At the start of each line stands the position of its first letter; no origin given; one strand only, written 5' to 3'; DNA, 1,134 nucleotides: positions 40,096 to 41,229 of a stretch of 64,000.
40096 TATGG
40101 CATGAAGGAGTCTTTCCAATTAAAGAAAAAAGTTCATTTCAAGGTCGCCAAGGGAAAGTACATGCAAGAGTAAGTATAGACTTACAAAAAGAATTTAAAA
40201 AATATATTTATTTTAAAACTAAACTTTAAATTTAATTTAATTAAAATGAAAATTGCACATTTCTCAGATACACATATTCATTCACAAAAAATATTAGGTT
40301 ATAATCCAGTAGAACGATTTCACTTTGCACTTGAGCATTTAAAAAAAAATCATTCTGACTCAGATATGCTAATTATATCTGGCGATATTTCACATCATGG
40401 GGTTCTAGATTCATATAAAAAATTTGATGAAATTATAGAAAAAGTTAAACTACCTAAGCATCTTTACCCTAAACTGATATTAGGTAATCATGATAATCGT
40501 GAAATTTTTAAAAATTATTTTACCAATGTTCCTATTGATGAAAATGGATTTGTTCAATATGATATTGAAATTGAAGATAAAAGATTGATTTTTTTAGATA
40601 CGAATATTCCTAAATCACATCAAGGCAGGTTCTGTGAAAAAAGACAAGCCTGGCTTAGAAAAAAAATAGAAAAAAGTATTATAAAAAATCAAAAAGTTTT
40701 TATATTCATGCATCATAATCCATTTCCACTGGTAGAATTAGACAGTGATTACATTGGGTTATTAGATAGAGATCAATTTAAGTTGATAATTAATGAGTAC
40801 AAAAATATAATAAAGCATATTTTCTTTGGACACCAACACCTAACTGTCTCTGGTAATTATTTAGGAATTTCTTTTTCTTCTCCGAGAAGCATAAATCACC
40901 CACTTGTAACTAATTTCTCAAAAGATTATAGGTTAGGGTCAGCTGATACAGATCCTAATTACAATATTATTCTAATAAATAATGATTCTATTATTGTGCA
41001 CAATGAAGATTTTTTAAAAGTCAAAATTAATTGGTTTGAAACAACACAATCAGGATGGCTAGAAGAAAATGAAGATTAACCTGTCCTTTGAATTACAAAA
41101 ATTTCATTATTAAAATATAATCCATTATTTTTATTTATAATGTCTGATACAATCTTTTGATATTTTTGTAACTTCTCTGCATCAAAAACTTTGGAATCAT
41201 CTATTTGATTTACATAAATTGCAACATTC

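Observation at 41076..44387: Uncharacterised three-gene module (core-MetE-like Zn alkyltransferase, Fe-alcohol dehydrogenase, atypical SAM-MTase-like protein) transcriptionally tied to a Pho-box-driven transporter gene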

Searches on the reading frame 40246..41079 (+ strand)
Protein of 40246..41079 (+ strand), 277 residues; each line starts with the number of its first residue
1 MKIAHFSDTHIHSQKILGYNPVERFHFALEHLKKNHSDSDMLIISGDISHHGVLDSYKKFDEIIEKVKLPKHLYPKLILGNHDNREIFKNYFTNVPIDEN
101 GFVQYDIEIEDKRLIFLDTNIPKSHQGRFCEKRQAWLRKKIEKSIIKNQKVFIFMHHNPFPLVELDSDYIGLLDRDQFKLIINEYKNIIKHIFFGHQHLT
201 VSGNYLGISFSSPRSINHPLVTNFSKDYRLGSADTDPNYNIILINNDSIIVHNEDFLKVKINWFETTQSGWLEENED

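Call 5: search_protein_families(library=pfam, proteins=[window:40246-41079:+], max_evalue=0.01)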
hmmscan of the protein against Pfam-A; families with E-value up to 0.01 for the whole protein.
window:40246-41079:+ (277 aa): 2 families
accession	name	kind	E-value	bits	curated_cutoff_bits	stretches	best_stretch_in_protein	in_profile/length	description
PF00149.33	Metallophos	-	5.2e-15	56.8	21.5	1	1-198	1-189/191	Calcineurin-like phosphoesterase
PF12850.12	Metallophos_2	-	7e-05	23.3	27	1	1-202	1-121/154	Calcineurin-like phosphoesterase superfamily domain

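Call 6: search_protein_families(library=ncbifam, proteins=[window:40246-41079:+], max_evalue=0.01)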
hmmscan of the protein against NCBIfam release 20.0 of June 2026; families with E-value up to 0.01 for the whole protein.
window:40246-41079:+ (277 aa): 3 families
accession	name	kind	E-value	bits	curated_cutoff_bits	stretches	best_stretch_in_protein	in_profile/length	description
NF050112.1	PhdiestSpdARhizob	equivalog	9.1e-56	189.4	400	1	2-256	1-256/264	2', 3'cyclic nucleotide phosphodiesterase SpdA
NF008359.0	PRK11148.1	equivalog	3.3e-18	66.2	225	1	2-209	16-216/275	3',5'-cyclic-AMP phosphodiesterase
NF053862.1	DS9_1_antiphage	equivalog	0.0093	14.8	420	0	5-83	198-288/486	anti-phage phosphoesterase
